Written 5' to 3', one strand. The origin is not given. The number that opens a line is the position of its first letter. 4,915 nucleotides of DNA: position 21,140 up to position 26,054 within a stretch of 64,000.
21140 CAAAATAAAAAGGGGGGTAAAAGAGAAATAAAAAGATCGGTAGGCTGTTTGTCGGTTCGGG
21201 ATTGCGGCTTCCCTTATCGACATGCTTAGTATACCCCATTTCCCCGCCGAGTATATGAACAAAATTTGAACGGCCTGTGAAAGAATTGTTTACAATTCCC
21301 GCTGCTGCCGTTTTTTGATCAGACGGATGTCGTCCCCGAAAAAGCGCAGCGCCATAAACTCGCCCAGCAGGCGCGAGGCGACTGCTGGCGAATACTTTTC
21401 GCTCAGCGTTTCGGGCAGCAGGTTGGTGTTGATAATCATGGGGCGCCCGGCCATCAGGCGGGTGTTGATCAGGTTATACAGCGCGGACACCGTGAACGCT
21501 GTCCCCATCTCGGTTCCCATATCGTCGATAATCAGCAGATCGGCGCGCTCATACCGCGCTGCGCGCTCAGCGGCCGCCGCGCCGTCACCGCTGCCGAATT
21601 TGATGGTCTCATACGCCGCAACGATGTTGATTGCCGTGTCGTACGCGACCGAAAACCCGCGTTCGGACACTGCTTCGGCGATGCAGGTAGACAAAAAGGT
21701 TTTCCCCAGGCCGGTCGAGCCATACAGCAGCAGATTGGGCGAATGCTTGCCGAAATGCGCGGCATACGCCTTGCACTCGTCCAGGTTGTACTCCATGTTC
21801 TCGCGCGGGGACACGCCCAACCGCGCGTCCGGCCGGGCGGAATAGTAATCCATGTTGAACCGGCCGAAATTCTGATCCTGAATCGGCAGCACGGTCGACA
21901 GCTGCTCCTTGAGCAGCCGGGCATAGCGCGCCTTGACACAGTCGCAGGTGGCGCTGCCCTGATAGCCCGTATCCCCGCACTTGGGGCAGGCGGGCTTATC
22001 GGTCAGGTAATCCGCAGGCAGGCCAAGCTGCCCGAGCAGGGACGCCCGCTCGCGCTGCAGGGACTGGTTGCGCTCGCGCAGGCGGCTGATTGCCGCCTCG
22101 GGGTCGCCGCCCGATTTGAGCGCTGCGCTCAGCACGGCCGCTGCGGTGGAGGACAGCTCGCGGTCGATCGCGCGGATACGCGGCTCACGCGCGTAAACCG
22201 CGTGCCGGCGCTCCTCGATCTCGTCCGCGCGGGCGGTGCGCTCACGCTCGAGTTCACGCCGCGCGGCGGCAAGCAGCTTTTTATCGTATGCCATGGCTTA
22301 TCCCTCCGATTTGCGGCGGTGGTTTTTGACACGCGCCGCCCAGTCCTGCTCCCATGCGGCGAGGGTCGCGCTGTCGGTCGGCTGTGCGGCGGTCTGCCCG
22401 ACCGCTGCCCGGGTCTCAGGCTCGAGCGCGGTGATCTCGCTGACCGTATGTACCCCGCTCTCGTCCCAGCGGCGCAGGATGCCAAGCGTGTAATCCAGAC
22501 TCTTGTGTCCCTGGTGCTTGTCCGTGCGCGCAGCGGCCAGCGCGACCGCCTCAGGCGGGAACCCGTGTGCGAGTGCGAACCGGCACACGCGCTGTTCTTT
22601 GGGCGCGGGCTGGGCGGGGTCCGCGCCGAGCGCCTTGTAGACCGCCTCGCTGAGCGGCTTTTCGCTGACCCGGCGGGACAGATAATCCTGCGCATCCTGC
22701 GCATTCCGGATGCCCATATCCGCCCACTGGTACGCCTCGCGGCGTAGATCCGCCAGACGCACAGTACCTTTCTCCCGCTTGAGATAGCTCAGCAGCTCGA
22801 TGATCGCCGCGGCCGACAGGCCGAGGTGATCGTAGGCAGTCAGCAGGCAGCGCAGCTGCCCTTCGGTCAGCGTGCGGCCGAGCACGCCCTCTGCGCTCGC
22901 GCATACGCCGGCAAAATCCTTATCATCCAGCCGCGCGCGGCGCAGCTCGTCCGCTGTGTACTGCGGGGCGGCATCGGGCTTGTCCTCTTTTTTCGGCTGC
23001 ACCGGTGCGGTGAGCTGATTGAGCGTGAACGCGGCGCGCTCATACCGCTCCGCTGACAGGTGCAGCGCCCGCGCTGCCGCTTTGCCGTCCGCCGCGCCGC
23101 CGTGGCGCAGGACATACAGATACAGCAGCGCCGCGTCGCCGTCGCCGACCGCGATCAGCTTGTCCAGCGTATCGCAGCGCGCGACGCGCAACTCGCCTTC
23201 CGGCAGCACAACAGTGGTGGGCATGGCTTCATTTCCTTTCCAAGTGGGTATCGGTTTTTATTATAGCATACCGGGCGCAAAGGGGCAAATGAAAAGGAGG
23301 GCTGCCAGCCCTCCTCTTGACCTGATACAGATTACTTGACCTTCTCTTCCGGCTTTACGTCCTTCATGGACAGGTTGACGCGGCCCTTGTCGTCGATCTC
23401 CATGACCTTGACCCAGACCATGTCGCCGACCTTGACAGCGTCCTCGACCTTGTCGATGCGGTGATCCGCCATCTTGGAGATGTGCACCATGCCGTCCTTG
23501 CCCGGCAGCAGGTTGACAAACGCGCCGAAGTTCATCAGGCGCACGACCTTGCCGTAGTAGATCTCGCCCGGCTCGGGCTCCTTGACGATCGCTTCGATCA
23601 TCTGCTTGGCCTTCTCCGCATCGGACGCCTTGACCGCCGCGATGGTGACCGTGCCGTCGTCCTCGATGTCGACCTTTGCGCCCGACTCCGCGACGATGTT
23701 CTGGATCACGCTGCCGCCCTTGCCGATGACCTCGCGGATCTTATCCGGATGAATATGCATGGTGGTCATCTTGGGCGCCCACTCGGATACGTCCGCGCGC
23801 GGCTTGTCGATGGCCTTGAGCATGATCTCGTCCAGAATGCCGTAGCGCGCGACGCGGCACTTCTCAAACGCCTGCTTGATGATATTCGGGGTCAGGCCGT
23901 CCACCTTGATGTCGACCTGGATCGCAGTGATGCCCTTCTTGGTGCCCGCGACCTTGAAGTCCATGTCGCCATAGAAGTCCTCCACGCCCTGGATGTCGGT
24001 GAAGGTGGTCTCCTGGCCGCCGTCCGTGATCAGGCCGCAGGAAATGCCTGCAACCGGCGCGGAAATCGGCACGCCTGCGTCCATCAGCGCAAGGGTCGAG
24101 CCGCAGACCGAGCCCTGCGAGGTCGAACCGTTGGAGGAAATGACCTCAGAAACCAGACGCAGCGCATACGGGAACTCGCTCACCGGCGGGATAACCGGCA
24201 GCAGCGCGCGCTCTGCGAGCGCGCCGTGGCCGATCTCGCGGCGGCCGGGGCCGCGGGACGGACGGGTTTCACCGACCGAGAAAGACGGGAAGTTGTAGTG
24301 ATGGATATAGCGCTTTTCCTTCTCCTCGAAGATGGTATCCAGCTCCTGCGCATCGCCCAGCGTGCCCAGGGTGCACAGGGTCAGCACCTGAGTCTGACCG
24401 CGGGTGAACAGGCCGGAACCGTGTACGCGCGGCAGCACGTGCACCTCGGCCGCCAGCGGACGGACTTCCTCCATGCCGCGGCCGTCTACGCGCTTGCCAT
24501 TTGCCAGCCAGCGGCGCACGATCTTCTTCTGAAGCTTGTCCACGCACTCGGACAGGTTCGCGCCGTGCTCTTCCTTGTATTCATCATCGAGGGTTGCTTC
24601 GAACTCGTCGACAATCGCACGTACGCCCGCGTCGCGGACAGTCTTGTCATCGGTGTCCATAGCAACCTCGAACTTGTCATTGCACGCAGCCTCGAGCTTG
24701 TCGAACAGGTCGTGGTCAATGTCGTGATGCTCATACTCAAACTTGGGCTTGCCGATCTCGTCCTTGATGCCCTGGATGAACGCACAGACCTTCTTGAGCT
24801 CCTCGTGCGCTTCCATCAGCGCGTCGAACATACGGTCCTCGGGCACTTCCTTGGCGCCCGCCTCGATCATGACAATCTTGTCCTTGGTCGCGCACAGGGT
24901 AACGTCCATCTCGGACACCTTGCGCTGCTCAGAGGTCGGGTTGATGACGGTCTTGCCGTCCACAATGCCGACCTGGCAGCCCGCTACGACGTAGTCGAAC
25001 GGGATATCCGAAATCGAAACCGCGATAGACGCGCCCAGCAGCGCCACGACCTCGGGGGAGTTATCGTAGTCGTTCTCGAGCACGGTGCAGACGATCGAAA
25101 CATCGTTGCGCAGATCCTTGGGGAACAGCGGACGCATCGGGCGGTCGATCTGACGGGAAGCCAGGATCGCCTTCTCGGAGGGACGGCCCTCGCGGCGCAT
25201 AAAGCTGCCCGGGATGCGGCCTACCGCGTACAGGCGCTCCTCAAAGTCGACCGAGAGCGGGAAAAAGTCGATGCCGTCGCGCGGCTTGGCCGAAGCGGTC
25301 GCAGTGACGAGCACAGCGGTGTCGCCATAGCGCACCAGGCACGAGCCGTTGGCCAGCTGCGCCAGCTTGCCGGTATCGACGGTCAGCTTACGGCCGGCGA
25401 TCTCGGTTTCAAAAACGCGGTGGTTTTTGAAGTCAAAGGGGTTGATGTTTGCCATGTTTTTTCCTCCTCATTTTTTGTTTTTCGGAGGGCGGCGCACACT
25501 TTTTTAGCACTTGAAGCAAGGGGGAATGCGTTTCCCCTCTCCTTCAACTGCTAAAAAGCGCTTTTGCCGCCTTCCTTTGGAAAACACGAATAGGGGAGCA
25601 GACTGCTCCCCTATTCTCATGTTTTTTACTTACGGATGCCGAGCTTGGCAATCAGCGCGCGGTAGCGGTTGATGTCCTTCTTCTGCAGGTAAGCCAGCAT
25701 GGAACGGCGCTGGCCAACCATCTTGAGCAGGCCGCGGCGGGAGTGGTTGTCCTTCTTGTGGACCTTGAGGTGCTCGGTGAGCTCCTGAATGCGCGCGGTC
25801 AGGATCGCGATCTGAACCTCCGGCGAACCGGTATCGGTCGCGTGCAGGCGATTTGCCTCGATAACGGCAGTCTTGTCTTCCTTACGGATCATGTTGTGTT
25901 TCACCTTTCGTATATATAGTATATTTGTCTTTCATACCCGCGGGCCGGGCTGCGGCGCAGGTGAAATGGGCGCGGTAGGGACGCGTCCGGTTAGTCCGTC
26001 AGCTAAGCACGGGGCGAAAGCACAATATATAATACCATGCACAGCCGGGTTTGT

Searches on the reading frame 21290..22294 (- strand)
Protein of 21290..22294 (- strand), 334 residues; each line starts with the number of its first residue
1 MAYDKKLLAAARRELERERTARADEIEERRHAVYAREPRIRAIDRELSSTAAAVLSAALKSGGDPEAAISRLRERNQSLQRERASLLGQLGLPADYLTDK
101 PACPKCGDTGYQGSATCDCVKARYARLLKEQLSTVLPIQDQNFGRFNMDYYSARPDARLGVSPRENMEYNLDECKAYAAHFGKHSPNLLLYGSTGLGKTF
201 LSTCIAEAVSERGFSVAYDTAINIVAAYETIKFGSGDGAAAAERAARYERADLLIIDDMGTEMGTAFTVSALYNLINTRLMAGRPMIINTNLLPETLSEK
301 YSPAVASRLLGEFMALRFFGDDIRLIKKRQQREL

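Call 15: search_protein_families(library=pfam, proteins=[window:21290-22294:-], max_evalue=0.001)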
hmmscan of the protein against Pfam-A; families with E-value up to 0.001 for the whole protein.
window:21290-22294:- (334 aa): 3 families
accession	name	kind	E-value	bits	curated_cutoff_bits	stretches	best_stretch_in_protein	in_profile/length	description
PF01695.23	IstB_IS21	-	6.7e-13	49.1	24.1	1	181-329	88-236/238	IstB-like ATP binding protein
PF00308.24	Bac_DnaA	-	3.9e-07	30.8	23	1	179-299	28-146/162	Bacterial DnaA ATPAse domain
PF13191.12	AAA_16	-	2.3e-06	28.7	32.6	1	179-284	18-132/167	AAA ATPase domain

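Call 33: search_protein_families(library=ncbifam, proteins=[window:21290-22294:-], max_evalue=0.00001)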
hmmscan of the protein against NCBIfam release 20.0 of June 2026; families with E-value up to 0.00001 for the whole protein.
window:21290-22294:- (334 aa): 12 families
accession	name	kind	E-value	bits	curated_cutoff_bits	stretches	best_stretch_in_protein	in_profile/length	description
NF005304.0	PRK06835.1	equivalog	2.1e-88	296.6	215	1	9-332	7-328/330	ATP-binding protein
NF005992.0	PRK08116.1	subfamily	2.1e-29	102.5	189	1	168-332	94-260/269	hypothetical protein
NF038214.1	IS21_help_AAA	equivalog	1.1e-16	61.2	200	1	180-294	85-194/232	IS21-like element helper ATPase IstB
NF001154.0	PRK00149.3-3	equivalog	4.3e-10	39.2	410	1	187-308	152-272/462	chromosomal replication initiator protein DnaA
NF006505.0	PRK08939.1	equivalog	1.1e-09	38.1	228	1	174-302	147-270/306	primosomal protein DnaI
TIGR00362.1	DnaA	equivalog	1.4e-09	37.5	343.9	1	176-299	128-249/437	chromosomal replication initiator protein DnaA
NF005378.0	PRK06921.1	subfamily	5.5e-09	35.5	207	1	100-309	32-240/266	hypothetical protein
NF009043.0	PRK12377.1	subfamily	2.4e-07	30.6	389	1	167-309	83-222/248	ATP-binding protein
NF006038.0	PRK08181.1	subfamily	4.3e-07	29.4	317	1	184-291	106-208/271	transposase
NF005098.0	PRK06526.1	subfamily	1e-06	28.4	296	1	181-291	105-210/266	transposase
NF005931.1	PRK07952.1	equivalog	1.1e-06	28.4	357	1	169-306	83-219/246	replicative helicase loader DnaC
TIGR03420.1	DnaA_homol_Hda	equivalog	8e-06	25.5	194.8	0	182-298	35-138/226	DnaA regulatory inactivator Hda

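Call 38: find_homologous_proteins(query=window:21290-22294:-, max_evalue=1e-20)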
Query window:21290-22294:- (334 aa): 1533 proteins with E <= 1e-20 among 8000 candidates; the best 120 are listed.
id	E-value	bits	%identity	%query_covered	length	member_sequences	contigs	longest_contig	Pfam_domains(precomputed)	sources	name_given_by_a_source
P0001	3.5e-213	725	99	100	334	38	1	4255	PF01695.24,PF00308.25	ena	-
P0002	3.8e-189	646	89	99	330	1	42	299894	PF01695.24,PF00308.25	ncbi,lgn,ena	-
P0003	5.2e-189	645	89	99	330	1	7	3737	PF01695.24,PF00308.25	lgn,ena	-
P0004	6.1e-189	645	89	99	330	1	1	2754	PF01695.24,PF00308.25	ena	-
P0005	6.8e-189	645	89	99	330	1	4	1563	PF01695.24,PF00308.25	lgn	-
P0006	9.4e-189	645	89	99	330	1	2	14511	PF01695.24,PF00308.25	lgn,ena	-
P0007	1.4e-188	644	89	99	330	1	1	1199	PF01695.24,PF00308.25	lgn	-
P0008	1.8e-188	644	89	99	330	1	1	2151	PF01695.24,PF00308.25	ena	-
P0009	2.2e-188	643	89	99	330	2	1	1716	PF01695.24,PF00308.25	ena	-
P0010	2.7e-188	643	89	99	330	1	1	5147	PF01695.24,PF00308.25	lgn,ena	-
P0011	3.0e-188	643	89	99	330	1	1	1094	PF01695.24,PF00308.25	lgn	-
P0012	4.2e-188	642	89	99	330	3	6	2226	PF01695.24,PF00308.25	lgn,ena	-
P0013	4.2e-188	642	89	99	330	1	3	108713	PF01695.24,PF00308.25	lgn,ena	-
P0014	4.3e-188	642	89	99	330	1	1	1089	PF01695.24,PF00308.25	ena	-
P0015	1.1e-187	641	89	99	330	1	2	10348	PF01695.24,PF00308.25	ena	-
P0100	5.2e-152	524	72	99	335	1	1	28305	PF01695.24,PF00308.25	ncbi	-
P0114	4.5e-134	465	65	99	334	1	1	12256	PF01695.24,PF00308.25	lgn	-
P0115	2.9e-132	459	63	99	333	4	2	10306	PF01695.24,PF00308.25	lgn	-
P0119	1.3e-131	457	64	99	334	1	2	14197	PF01695.24,PF00308.25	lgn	-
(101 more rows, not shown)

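Call 39: find_encoding_contigs(protein=P0114, flank=4000, max_places=2)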
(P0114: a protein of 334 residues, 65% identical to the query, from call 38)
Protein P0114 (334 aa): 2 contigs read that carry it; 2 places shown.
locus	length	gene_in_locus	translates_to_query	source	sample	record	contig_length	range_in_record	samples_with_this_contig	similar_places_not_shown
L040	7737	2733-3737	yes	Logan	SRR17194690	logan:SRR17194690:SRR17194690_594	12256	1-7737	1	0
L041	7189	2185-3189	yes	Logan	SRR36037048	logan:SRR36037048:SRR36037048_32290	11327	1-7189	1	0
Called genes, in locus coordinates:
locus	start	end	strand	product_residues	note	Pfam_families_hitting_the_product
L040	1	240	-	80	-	?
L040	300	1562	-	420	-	PF25084:LbH_EIF2B (faint), PF00132:Hexapep (weak), PF25087:GMPPB_C (weak), PF00132:Hexapep, PF14602:Hexapep_2 (weak)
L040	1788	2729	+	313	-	PF07261:DnaB_2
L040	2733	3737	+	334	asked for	PF00308:Bac_DnaA (weak), PF01695:IstB_IS21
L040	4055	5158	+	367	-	PF00149:Metallophos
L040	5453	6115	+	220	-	PF00072:Response_reg, PF00486:Trans_reg_C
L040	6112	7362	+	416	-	PF00512:HisKA, PF02518:HATPase_c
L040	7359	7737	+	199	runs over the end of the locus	PF04607:RelA_SpoT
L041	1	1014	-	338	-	?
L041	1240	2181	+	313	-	PF07261:DnaB_2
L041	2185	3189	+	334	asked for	PF00308:Bac_DnaA (weak), PF01695:IstB_IS21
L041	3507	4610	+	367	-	PF00149:Metallophos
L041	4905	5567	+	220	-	PF00072:Response_reg, PF00486:Trans_reg_C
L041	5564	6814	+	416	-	PF00512:HisKA, PF02518:HATPase_c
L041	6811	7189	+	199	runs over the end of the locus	PF04607:RelA_SpoT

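Call 40: find_encoding_contigs(protein=P0119, flank=4000, max_places=2)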
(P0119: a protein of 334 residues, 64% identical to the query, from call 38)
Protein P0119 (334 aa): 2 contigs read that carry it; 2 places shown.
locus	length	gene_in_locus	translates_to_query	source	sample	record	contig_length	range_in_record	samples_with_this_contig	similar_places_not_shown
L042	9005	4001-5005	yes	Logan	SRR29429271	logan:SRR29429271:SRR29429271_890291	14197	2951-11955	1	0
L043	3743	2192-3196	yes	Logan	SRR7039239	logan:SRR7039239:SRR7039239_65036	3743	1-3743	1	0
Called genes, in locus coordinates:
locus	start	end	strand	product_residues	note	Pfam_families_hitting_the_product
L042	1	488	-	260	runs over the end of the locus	PF00149:Metallophos, PF13277:YmdB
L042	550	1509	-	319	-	PF13793:Pribosyltran_N, PF00156:Pribosyltran, PF14572:Pribosyl_synth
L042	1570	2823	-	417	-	PF25084:LbH_EIF2B (faint), PF00132:Hexapep, PF25087:GMPPB_C (weak), PF00132:Hexapep, PF25087:GMPPB_C (weak), PF00132:Hexapep (weak), PF14602:Hexapep_2 (weak)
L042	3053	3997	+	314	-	PF07261:DnaB_2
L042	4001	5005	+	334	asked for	PF00308:Bac_DnaA (faint), PF01695:IstB_IS21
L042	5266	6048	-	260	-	PF13242:Hydrolase_like (faint), PF00702:Hydrolase, PF12710:HAD, PF13419:HAD_2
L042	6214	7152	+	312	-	PF02311:AraC_binding, PF07883:Cupin_2, PF12833:HTH_18, PF00165:HTH_AraC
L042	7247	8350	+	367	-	PF00149:Metallophos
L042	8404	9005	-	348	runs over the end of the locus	PF01263:Aldose_epim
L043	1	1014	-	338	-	?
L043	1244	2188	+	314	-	PF07261:DnaB_2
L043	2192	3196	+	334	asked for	PF00308:Bac_DnaA (faint), PF01695:IstB_IS21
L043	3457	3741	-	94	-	?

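Call 41: find_encoding_contigs(protein=P0115, flank=4000, max_places=2)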
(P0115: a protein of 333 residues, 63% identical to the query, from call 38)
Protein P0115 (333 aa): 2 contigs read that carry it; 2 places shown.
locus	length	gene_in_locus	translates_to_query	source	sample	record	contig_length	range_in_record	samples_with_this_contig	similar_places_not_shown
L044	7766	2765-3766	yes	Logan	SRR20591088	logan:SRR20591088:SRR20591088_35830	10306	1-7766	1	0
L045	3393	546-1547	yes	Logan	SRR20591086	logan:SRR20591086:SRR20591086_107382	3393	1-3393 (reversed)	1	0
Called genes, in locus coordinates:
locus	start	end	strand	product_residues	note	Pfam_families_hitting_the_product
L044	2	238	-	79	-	?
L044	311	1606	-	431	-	PF25084:LbH_EIF2B, PF25087:GMPPB_C (weak), PF00132:Hexapep, PF25087:GMPPB_C (weak), PF00132:Hexapep, PF14602:Hexapep_2 (weak)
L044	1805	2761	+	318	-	PF07261:DnaB_2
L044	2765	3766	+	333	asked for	PF01695:IstB_IS21, PF00308:Bac_DnaA (weak)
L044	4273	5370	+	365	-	PF00149:Metallophos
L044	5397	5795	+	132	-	PF12646:DUF3783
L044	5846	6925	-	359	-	PF01266:DAO (faint), PF01494:FAD_binding_3 (weak)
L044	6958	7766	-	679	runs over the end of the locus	PF17191:RecG_wedge, PF00270:DEAD, PF04851:ResIII, PF13191:AAA_16 (weak), PF07517:SecA_DEAD (weak), PF00271:Helicase_C, PF19833:RecG_dom3_C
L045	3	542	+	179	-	?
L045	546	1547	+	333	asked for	PF01695:IstB_IS21, PF00308:Bac_DnaA (weak)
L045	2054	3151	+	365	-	PF00149:Metallophos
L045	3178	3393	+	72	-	?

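Call 42: find_encoding_contigs(protein=P0100, flank=4000, max_places=2)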
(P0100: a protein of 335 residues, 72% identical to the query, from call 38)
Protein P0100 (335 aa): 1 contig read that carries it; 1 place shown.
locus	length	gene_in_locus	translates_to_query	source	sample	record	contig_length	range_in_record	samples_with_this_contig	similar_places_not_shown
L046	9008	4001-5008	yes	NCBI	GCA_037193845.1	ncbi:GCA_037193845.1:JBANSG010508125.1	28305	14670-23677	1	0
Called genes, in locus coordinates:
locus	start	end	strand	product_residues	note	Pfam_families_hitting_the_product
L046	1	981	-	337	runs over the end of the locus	PF18152:DAHP_snth_FXD, PF00793:DAHP_synth_1, PF03102:NeuB (weak)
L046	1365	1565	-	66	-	-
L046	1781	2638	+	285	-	PF01522:Polysacc_deac_1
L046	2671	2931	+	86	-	PF05239:PRC (weak)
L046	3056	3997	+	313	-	PF07261:DnaB_2 (weak)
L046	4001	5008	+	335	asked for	PF00308:Bac_DnaA (weak), PF01695:IstB_IS21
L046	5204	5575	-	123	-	PF00367:PTS_EIIB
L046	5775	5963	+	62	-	PF13459:Fer4_15, PF13370:Fer4_13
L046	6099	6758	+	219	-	PF02390:Methyltransf_4, PF13847:Methyltransf_31 (weak), PF13649:Methyltransf_25 (weak)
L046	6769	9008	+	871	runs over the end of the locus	PF02739:5_3_exonuc_N, PF01367:5_3_exonuc, PF22619:DNA_polI_exo1, PF00476:DNA_pol_A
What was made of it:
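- In distant relatives the downstream gene differs (Metallophos, HAD, PTS EIIB), yet the unit is retained (calls 39-42).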

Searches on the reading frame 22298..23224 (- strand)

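Call 15: search_protein_families(library=pfam, proteins=[window:22298-23224:-], max_evalue=0.001)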
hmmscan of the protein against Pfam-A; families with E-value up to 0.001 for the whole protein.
window:22298-23224:- (308 aa): 1 family
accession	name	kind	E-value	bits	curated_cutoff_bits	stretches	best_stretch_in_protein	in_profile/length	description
PF07261.16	DnaB_2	-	2.8e-18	65.8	22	2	111-181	4-73/74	Replication initiation and membrane attachment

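Call 33: search_protein_families(library=ncbifam, proteins=[window:22298-23224:-], max_evalue=0.00001)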
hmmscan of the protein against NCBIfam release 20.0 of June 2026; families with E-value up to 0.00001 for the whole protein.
window:22298-23224:- (308 aa): 0 families

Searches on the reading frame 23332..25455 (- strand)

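Call 15: search_protein_families(library=pfam, proteins=[window:23332-25455:-], max_evalue=0.001)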
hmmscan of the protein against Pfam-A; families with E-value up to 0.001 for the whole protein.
window:23332-25455:- (707 aa): 6 families
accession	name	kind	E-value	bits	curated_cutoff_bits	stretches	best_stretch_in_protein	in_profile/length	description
PF01138.27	RNase_PH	-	3.2e-54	183.2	25.5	2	21-152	2-130/130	3' exoribonuclease family, domain 1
PF00575.29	S1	-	2.4e-18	66.7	22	1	626-698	1-74/74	S1 RNA binding domain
PF03725.20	RNase_PH_C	-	2.3e-17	63.1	20.8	1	156-218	2-66/67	3' exoribonuclease family, domain 2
PF00013.35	KH_1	-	3.8e-13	49.4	21.5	1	564-621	2-65/66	KH domain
PF03726.19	PNPase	-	2.6e-09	37.9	24.6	1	250-326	2-80/81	Polyribonucleotide nucleotidyltransferase, RNA binding domain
PF22675.2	KH-I_KHDC4-BBP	-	0.00083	19.6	30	0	573-609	8-44/76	KHDC4/BBP-like, KH-domain type I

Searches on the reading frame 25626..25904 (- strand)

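Call 49: search_protein_families(library=pfam, proteins=[window:25626-25904:-], max_evalue=0.00001)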
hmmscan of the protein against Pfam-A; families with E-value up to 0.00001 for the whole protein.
window:25626-25904:- (92 aa): 1 family
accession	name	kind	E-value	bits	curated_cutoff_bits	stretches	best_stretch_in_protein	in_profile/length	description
PF00312.27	Ribosomal_S15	-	5.4e-38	129.5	31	1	11-91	1-81/81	Ribosomal protein S15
